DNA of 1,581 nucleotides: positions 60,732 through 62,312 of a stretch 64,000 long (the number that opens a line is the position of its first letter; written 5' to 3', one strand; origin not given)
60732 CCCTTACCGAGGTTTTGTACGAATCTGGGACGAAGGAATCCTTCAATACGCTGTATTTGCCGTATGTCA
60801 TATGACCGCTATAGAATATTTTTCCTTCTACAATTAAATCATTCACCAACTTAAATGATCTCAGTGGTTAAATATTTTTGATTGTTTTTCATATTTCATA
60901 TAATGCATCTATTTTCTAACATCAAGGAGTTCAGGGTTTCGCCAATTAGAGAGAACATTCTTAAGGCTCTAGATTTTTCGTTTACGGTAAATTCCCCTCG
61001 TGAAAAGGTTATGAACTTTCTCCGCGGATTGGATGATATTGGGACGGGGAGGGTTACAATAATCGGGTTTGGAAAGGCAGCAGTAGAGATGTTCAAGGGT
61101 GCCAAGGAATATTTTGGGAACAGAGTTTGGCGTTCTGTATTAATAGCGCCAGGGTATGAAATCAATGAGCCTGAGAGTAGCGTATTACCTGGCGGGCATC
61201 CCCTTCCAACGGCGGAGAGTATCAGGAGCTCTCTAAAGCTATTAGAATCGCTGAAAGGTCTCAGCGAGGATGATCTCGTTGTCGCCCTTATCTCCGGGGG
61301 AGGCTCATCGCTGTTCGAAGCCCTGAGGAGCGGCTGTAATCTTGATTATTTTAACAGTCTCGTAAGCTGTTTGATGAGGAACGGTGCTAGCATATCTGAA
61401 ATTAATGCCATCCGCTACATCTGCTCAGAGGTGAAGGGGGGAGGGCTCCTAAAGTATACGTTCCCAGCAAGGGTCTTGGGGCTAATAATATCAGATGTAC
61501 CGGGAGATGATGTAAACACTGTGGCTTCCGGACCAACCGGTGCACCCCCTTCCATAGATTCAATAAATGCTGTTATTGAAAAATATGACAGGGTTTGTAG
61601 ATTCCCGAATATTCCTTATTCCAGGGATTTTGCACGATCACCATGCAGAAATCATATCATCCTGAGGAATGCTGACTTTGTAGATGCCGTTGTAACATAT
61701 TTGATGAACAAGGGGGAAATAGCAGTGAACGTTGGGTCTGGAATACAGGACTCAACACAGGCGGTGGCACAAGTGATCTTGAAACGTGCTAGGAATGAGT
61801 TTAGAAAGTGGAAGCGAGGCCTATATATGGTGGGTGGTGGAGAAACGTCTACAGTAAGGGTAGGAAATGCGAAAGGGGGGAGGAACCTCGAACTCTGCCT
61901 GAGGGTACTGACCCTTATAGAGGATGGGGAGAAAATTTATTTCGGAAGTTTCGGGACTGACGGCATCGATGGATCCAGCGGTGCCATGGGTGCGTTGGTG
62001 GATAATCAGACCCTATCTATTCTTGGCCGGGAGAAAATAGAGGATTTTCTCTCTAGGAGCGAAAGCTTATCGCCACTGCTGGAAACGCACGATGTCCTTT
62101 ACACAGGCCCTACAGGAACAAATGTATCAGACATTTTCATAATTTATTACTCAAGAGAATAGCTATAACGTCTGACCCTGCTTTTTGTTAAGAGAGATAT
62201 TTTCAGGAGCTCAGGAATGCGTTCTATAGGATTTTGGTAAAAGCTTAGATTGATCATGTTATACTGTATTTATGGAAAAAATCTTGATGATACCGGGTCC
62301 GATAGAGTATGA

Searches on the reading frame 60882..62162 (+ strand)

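Call 20: search_protein_families(library=pfam, proteins=[window:60882-62162:+], max_evalue=0.00001)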
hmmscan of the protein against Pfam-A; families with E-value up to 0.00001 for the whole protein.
window:60882-62162:+ (426 aa): 2 families
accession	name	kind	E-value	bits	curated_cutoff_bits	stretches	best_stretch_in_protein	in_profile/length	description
PF13660.11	DUF4147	-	6.6e-51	173.5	23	1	54-236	38-221/234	Domain of unknown function (DUF4147)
PF05161.18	MOFRL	-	4.1e-24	85.3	28.3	1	316-417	3-106/106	MOFRL family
